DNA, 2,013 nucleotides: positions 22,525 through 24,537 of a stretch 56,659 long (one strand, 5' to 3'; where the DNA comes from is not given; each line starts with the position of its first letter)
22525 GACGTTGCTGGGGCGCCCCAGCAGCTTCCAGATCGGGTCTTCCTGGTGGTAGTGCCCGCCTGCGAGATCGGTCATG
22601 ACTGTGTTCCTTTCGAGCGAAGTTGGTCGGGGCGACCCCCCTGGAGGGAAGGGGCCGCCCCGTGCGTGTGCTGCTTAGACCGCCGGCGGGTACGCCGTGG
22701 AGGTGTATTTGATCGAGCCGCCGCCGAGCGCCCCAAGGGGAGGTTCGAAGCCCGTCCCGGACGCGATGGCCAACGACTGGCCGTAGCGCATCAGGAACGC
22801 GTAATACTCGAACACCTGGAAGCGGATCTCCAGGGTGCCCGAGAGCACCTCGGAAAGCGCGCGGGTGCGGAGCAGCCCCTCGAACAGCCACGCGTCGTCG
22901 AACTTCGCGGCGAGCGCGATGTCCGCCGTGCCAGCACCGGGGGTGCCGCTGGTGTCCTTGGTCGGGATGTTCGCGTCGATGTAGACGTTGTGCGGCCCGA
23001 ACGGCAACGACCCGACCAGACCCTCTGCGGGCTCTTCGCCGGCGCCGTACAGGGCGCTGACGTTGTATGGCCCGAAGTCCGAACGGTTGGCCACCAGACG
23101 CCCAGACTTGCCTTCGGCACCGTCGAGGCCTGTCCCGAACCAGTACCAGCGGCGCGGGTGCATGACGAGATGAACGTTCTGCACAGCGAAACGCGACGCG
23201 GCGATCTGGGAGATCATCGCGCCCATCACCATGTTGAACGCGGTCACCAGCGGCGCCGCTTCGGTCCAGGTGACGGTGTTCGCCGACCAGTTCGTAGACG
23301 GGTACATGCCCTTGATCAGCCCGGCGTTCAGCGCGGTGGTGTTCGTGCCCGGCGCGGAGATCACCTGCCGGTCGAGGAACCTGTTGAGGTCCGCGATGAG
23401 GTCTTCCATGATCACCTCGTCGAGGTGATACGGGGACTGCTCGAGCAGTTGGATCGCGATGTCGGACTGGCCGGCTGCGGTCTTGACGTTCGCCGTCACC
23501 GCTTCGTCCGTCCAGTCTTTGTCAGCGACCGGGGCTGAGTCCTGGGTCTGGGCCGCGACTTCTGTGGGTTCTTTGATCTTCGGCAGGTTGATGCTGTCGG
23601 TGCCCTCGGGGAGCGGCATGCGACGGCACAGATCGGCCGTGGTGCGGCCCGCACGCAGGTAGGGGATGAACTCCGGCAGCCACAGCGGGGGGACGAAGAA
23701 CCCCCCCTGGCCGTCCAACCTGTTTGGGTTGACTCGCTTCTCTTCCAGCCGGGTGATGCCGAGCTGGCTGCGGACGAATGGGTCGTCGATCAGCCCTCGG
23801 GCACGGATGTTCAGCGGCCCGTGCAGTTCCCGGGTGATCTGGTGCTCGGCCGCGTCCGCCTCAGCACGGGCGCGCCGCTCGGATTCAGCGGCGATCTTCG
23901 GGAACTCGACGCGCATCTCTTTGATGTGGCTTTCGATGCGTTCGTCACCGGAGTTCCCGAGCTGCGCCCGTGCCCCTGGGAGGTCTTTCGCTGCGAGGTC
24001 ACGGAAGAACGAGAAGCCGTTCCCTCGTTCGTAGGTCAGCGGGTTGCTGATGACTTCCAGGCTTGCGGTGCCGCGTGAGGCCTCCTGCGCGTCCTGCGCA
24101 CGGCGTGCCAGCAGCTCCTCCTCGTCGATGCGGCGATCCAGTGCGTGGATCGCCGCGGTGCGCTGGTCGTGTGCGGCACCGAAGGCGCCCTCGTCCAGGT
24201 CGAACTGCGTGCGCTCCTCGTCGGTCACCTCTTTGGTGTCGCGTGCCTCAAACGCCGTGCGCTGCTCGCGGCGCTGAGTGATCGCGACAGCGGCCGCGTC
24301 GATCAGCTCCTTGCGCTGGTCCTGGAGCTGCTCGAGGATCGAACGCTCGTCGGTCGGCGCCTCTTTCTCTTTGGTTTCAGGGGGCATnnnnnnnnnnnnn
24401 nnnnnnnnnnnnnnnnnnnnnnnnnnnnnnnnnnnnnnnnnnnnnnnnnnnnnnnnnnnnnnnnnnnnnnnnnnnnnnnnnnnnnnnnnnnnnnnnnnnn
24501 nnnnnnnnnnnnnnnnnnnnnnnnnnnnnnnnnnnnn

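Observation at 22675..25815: Two tandem, clearly paralogous HK97-fold capsid protein genes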

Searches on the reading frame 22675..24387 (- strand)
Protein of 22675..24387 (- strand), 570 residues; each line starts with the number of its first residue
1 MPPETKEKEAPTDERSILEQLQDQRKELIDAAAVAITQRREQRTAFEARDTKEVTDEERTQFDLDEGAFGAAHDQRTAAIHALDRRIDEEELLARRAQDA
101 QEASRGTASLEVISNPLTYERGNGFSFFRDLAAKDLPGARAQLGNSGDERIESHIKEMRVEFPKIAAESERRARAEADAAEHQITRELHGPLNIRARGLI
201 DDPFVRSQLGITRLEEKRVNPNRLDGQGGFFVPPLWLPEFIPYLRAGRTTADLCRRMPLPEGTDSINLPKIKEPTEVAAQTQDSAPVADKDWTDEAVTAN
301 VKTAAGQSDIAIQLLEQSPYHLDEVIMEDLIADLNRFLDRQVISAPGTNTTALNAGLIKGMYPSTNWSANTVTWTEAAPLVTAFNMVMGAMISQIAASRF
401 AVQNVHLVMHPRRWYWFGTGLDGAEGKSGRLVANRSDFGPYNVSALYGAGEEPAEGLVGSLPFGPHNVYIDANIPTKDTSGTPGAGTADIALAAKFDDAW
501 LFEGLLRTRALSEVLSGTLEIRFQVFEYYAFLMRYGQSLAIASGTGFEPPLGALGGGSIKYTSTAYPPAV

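Call 4: search_protein_families(library=pfam, proteins=[window:22675-24387:-], max_evalue=0.01)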
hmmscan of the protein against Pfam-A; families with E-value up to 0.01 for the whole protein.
window:22675-24387:- (570 aa): 1 family
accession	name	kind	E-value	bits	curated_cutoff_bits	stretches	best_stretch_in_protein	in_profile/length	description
PF05065.19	Phage_capsid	-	1.8e-12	47.7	24.2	1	228-421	1-182/280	Phage capsid family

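Call 9: find_related_loci(query=window:22675-24387:-, collection=viral_contigs, flank=8000)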
Query window:22675-24387:- (570 aa) in viral_contigs; peptide patterns used: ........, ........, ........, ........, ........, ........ (x = any residue, [..] = any of these).
15 stretches matched a pattern; 2 encode a relative of the query (tblastn E <= 1e-3); 2 distinct loci.
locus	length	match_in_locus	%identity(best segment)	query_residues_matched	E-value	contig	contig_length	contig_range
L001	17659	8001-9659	67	15-570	0e+0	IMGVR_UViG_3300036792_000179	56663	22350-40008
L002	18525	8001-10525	80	8-570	0e+0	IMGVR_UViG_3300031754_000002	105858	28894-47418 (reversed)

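Call 15: find_homologous_proteins(query=window:22675-24387:-, max_evalue=0.00001)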
Query window:22675-24387:- (570 aa): 190 proteins with E <= 0.00001 among 8000 candidates; the best 120 are listed.
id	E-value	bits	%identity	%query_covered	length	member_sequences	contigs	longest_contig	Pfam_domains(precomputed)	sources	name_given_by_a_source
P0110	0.0e+0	1280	100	100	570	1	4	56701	PF05065.20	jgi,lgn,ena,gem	-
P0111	3.9e-248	843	68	99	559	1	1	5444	PF05065.20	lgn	-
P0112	2.7e-244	830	67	98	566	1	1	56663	PF05065.20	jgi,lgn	jgi:HK97 family phage major capsid protein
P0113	5.7e-232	789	66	96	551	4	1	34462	PF05065.20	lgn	-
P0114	1.0e-228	779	66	98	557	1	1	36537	PF05065.20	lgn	-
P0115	9.4e-207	706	59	96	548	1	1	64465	PF05065.20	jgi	jgi:HK97 family phage major capsid protein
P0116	1.1e-183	630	55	96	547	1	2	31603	PF05065.20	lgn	-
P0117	8.2e-176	604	79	59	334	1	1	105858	PF05065.20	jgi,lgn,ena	-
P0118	9.3e-159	548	51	97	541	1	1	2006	PF05065.20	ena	-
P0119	1.7e-156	540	52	96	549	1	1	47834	PF05065.20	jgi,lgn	jgi:hypothetical protein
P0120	1.9e-155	537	50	95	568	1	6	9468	PF05065.20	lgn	-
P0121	3.9e-155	536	49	95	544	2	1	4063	PF05065.20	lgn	-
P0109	8.2e-154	531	52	95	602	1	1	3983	PF05065.20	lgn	-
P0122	4.7e-153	529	51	95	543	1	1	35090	PF05065.20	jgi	jgi:HK97 family phage major capsid protein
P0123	6.0e-152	525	49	98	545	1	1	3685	PF05065.20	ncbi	-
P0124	1.1e-149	518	49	95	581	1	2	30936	PF05065.20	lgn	-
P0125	1.4e-148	514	49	95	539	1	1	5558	PF05065.20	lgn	-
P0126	1.6e-148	514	49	96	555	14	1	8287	PF05065.20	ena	-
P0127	4.8e-147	509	49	95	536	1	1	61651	PF05065.20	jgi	jgi:HK97 family phage major capsid protein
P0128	6.0e-147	509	49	95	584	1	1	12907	PF05065.20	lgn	-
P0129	8.7e-147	508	48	96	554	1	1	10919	PF05065.20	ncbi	-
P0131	1.9e-144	500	49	96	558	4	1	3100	PF05065.20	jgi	jgi:hypothetical protein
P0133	5.1e-143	496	47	97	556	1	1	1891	PF05065.20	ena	-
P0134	1.0e-142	495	49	95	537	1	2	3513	PF05065.20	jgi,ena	-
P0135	1.1e-142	495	66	59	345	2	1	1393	PF05065.20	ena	-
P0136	1.1e-141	491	48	95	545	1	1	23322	PF05065.20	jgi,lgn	jgi:HK97 family phage major capsid protein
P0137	4.3e-141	489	48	96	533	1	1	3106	PF05065.20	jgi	-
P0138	4.4e-141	489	48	98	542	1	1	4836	PF05065.20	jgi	jgi:HK97 family phage major capsid protein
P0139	1.3e-140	488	48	95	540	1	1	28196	PF05065.20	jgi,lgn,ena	jgi:hypothetical protein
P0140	9.1e-140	485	48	96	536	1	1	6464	PF05065.20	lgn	-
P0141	4.8e-139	483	49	95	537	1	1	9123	PF05065.20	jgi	jgi:HK97 family phage major capsid protein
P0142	3.3e-137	477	48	95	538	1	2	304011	PF05065.20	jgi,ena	-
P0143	5.0e-136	473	47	96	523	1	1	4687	PF05065.20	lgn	-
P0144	1.9e-133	464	47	94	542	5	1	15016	PF05065.20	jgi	jgi:HK97 family phage major capsid protein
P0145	2.5e-131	457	46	95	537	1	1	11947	PF05065.20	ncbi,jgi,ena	jgi:HK97 family phage major capsid protein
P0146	2.9e-131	457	48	96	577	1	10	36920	PF05065.20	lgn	-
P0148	1.4e-125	438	46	95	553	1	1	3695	PF05065.20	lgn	-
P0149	4.2e-123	430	45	95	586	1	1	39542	PF05065.20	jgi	jgi:hypothetical protein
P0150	5.7e-121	423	50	78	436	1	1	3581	PF05065.20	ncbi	-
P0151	6.1e-120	420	45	94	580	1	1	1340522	PF05065.20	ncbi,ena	-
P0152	2.8e-112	394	41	95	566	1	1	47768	PF05065.20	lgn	-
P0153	1.8e-106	375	42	97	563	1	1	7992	PF05065.20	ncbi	-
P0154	4.6e-105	371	44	95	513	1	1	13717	PF05065.20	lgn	-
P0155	1.8e-103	365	42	95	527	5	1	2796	PF05065.20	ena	-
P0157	9.2e-98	346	43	94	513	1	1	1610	PF05065.20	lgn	-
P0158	6.7e-82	294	40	94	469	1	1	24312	PF05065.20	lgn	-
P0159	3.2e-81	292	40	92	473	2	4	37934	PF05065.20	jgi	jgi:HK97 family phage major capsid protein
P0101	1.5e-78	283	37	94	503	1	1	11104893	PF05065.20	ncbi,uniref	ncbi:phage major capsid protein [Actinoallomurus sp. CA-142502]|uniref:phage major capsid protein n=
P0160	3.0e-78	282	38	94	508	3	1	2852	PF05065.20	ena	-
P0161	1.6e-77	280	39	94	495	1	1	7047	PF05065.20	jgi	jgi:HK97 family phage major capsid protein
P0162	3.1e-77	279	40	89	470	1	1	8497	PF05065.20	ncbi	-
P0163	3.9e-77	278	37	94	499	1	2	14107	PF05065.20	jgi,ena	jgi:hypothetical protein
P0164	3.3e-76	275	40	91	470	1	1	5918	PF05065.20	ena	-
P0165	8.1e-76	274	38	89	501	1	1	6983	PF05065.20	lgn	-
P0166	8.7e-76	274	38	91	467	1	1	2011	PF05065.20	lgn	-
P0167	9.4e-76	274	42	77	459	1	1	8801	PF05065.20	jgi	jgi:HK97 family phage major capsid protein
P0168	1.4e-75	273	40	94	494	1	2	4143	PF05065.20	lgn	-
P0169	1.6e-75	273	42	77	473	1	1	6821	PF05065.20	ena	-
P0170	7.7e-75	271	36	94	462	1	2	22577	PF05065.20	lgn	-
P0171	1.1e-74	270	40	90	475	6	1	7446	PF05065.20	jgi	-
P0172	1.4e-74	270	37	94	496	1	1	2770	PF05065.20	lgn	-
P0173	2.5e-74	269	38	94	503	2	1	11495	PF05065.20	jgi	jgi:HK97 family phage major capsid protein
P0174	2.5e-74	269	42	83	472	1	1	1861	PF05065.20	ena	-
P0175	3.8e-74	268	40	86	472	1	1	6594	PF05065.20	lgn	-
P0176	4.2e-74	268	38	95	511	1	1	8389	PF05065.20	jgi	jgi:HK97 family phage major capsid protein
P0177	3.9e-73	265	41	84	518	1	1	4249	PF05065.20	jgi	jgi:HK97 family phage major capsid protein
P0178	1.4e-72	263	38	95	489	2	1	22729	PF05065.20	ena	-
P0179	1.9e-72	263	42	77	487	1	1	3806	PF05065.20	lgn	-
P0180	2.5e-72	262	38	94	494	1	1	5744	PF05065.20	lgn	-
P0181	7.5e-72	261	37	94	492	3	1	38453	PF05065.20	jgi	jgi:HK97 family phage major capsid protein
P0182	2.1e-71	259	41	77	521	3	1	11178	PF05065.20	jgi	jgi:HK97 family phage major capsid protein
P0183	3.8e-71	259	37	91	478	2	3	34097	PF05065.20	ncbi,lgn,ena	-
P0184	6.2e-71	258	41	76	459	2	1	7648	PF05065.20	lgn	-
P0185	7.2e-71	258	39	94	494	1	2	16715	PF05065.20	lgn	-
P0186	8.5e-71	257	40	88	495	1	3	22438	PF05065.20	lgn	-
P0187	1.4e-70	257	38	95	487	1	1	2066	PF05065.20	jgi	jgi:HK97 family phage major capsid protein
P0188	2.0e-70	256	41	77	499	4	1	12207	PF05065.20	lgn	-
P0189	2.0e-70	256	40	81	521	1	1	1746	PF05065.20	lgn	-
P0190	3.3e-70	255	41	78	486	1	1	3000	PF05065.20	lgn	-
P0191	4.0e-70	255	38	95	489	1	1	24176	PF05065.20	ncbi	-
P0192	4.9e-70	255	39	88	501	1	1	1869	PF05065.20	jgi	jgi:HK97 family phage major capsid protein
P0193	5.8e-70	255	40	88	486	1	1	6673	PF05065.20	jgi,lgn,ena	-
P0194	8.0e-70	254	36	94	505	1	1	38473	PF05065.20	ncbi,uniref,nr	ncbi:hypothetical protein Lesp02_84060 [Lentzea sp. NBRC 105346]|uniref:phage major capsid protein n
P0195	9.0e-70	254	38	94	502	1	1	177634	PF05065.20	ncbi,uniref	ncbi:phage major capsid protein [Actinomadura sp. 9N215]|uniref:phage major capsid protein n=1 Tax=A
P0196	1.4e-69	253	38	94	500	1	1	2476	PF05065.20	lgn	-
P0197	1.4e-69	253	40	80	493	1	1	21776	PF05065.20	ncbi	ncbi:MAG: phage major capsid protein [Mycobacteriaceae bacterium]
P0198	4.6e-69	252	38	91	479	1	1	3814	PF05065.20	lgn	-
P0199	5.2e-69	251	38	91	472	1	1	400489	PF05065.20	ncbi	ncbi:phage major capsid protein [Streptomyces olivoreticuli]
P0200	6.2e-69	251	39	78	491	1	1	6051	PF05065.20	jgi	jgi:HK97 family phage major capsid protein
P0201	8.6e-69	251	36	94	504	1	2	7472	PF05065.20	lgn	-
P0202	9.5e-69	251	38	94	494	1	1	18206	PF05065.20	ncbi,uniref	ncbi:phage major capsid protein [Streptomyces sp. NPDC047079]|uniref:phage major capsid protein n=1 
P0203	1.0e-68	251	41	77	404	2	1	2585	PF05065.20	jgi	jgi:HK97 family phage major capsid protein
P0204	2.2e-68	249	37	82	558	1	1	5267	PF05065.20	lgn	-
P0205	2.2e-68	249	37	94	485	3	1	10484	PF05065.20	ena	-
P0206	2.7e-68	249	38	90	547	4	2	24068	PF05065.20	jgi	jgi:HK97 family phage major capsid protein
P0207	3.1e-68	249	39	82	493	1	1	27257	PF05065.20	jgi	jgi:HK97 family phage major capsid protein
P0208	3.7e-68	249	38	82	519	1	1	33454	PF05065.20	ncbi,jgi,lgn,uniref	ncbi:MAG TPA: phage major capsid protein [Mycobacterium sp.]|jgi:HK97 family phage major capsid prot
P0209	5.4e-68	248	35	94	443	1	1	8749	PF05065.20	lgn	-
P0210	5.7e-68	248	39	83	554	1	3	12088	PF05065.20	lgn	-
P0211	1.2e-67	247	38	84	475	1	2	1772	PF05065.20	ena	-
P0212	1.5e-67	247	44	59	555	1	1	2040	PF05065.20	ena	-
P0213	2.4e-67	246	38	84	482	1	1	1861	PF05065.20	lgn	-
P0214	2.5e-67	246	39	82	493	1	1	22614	PF05065.20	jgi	jgi:HK97 family phage major capsid protein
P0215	3.0e-67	246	38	94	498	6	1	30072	PF05065.20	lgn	-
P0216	3.5e-67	245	38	82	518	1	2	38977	PF05065.20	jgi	jgi:HK97 family phage major capsid protein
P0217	3.9e-67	245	36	88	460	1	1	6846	PF05065.20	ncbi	-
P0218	5.2e-67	245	36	91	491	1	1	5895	PF05065.20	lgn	-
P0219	5.4e-67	245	39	82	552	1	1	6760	PF05065.20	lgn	-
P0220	5.6e-67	245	38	81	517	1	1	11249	PF05065.20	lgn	-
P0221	5.6e-67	245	39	82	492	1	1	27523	PF05065.20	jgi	-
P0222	7.2e-67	244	38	94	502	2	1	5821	PF05065.20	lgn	-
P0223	9.6e-67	244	40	77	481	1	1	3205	PF05065.20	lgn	-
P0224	9.7e-67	244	46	59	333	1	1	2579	PF05065.20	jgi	jgi:HK97 family phage major capsid protein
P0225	1.0e-66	244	36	88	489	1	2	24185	PF05065.20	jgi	jgi:HK97 family phage major capsid protein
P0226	1.0e-66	244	39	78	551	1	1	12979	PF05065.20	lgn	-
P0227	1.2e-66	244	38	82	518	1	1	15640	PF05065.20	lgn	-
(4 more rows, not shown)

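Call 40: search_dna_similar(query=window:22675-24387:-, collection=phages, mode=protein, max_rows=40, rows=spread, max_evalue=0.001)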
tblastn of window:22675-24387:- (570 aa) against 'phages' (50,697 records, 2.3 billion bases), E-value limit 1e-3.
Records with a match: 61; places in all: 61; records where one place covers at least 80% of the query: 7.
Best place of each record, by identity: <60% 61.
By first word of the organism name: Mycobacterium 61.
By host as written in the record: Mycobacterium smegmatis mc2 155 45; Mycobacterium smegmatis mc#155 8; Mycolicibacterium septicum 1; Mycobacterium 1; Mycobacterium sp. 1; Mycobacterium abscessus T37 1; Mycobacterium abscessus GD43A 1; - 1; and 2 more.
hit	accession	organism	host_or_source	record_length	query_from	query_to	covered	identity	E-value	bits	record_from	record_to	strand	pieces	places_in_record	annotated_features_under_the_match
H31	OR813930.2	Mycobacterium phage WXIN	Mycolicibacterium septicum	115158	6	550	85%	34.6%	2e-39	222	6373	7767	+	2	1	major capsid protein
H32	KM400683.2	Mycobacterium phage Ariel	Mycobacterium smegmatis mc2 155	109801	18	550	94%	30.0%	1e-46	182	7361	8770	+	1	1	13: major capsid protein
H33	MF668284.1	Mycobacterium phage Squint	Mycobacterium smegmatis mc2 155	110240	18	550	94%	30.0%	4e-46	180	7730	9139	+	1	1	major capsid protein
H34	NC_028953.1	Mycobacterium phage MiaZeal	Mycobacterium smegmatis mc2 155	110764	18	550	79%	35.5%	1e-46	232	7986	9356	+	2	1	14: major head protein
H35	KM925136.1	Mycobacterium phage MiaZeal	Mycobacterium smegmatis mc2 155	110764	18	550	79%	35.5%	1e-46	232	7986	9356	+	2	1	14: major capsid protein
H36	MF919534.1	Mycobacterium phage Superphikiman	Mycobacterium smegmatis mc2 155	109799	18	550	79%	35.3%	4e-46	230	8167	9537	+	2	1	major capsid protein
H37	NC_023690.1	Mycobacterium phage Courthouse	Mycobacterium smegmatis mc2 155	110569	18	550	79%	35.3%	4e-46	230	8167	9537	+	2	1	14: major head protein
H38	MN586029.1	Mycobacterium phage Hannaconda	Mycobacterium smegmatis mc#155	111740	18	550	79%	35.3%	4e-46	230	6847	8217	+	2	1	11: major capsid protein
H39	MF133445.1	Mycobacterium phage Lucky2013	Mycobacterium smegmatis mc2 155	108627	18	550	94%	29.6%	7e-46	179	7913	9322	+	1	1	14: major capsid protein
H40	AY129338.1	Mycobacterium phage Omega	Mycobacterium sp.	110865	18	550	94%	29.4%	8e-43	171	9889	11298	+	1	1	15: hypothetical protein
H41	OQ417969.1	Mycobacterium phage prophiT37-1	Mycobacterium abscessus T37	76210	222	570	61%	38.2%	1e-51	197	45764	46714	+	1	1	77: major capsid protein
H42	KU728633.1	Mycobacterium phage Bipper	Mycobacterium smegmatis mc2 155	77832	224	544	56%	40.1%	5e-52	197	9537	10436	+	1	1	13: major capsid protein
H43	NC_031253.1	Mycobacterium phage Bipper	Mycobacterium smegmatis mc2 155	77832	224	544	56%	40.1%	5e-52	197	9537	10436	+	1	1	13: major head protein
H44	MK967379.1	Mycobacterium phage HokkenD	Mycobacterium smegmatis mc2 155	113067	222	550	58%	37.9%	8e-44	173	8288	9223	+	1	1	9: major capsid protein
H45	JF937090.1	Mycobacterium phage Baka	Mycobacterium smegmatis mc2 155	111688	222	550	58%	37.9%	9e-44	173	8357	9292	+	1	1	10: major capsid protein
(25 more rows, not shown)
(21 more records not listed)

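Call 42: get_annotated_region(hit=H41, flank=5000)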
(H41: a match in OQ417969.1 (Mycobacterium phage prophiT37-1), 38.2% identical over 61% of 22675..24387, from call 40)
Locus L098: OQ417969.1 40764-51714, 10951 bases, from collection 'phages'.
description: Mycobacterium phage prophiT37-1, complete genome.
organism: Mycobacterium phage prophiT37-1 (NCBI taxid 3032454)
taxonomy: Viruses; Duplodnaviria; Heunggongvirae; Uroviricota; Caudoviricetes
host: Mycobacterium abscessus T37; source: -; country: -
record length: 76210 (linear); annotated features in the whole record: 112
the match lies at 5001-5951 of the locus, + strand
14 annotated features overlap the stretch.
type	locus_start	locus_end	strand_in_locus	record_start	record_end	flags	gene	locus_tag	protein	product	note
CDS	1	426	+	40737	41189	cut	73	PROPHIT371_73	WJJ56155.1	DNA binding protein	-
CDS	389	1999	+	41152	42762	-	74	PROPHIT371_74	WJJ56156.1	terminase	-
CDS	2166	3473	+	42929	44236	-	75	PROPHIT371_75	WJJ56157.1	portal protein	-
CDS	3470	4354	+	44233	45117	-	76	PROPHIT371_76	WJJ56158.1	capsid maturation protease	-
CDS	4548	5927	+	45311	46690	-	77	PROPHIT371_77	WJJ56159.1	major capsid protein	-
CDS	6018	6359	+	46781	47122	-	78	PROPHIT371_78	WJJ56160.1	hypothetical protein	-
CDS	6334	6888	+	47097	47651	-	79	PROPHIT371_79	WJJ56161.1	head-to-tail adaptor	-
CDS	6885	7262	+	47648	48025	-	80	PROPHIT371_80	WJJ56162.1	head-to-tail stopper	-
CDS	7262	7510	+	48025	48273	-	81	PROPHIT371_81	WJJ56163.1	hypothetical protein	-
CDS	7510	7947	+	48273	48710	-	82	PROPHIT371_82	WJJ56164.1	tail terminator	-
CDS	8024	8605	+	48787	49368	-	83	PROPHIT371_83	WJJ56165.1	major tail protein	-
CDS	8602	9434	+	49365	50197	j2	85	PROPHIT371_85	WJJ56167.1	tail assembly chaperone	-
CDS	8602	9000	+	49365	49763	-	84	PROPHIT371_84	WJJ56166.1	tail assembly chaperone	-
CDS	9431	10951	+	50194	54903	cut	86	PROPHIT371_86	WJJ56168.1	tapemeasure protein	-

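Call 43: get_annotated_region(hit=H42, flank=5000)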
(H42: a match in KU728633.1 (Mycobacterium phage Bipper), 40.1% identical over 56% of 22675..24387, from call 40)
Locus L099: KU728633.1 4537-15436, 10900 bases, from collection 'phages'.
description: Mycobacterium phage Bipper, complete genome.
organism: Mycobacterium phage Bipper (NCBI taxid 1805457)
taxonomy: Viruses; Duplodnaviria; Heunggongvirae; Uroviricota; Caudoviricetes; Bippervirus; Bippervirus bipper
host: Mycobacterium smegmatis mc2 155; source: soil; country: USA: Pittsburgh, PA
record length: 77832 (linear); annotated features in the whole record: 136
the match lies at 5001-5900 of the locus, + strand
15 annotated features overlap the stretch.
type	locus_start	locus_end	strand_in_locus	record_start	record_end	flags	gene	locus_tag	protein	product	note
CDS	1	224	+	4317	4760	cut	8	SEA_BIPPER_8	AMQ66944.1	RNaseE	-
CDS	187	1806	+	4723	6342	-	9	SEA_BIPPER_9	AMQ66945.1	terminase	Terminase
CDS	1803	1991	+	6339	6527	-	10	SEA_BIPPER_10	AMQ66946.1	hypothetical protein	-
CDS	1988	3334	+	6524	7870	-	11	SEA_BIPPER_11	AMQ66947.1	portal protein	Portal protein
CDS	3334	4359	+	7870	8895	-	12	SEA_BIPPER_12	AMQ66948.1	capsid maturation protease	Capsid maturation protease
CDS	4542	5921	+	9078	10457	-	13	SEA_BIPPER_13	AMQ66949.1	major capsid protein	Major capsid protein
CDS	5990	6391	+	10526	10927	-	14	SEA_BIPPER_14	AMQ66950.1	head-to-tail connector protein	-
CDS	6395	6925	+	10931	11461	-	15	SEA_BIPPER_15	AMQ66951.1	head-to-tail connector protein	Head-to-tail connector protein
CDS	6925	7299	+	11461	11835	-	16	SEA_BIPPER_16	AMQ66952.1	head-to-tail connector protein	Head-to-tail connector protein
CDS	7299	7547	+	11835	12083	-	17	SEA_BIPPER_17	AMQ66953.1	head-to-tail connector protein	Head-to-tail connector protein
CDS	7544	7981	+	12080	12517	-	18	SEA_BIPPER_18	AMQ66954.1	head-to-tail connector protein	Head-to-tail connector protein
CDS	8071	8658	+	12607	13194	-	19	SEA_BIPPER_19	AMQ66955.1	major tail subunit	Major tail subunit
CDS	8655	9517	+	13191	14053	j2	21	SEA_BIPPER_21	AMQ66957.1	tail assembly chaperone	Tail assembly chaperone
CDS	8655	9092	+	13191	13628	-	20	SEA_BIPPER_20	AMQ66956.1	tail assembly chaperone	Tail assembly chaperone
CDS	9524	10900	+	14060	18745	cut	22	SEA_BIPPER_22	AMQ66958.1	tape measure protein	Tapemeasure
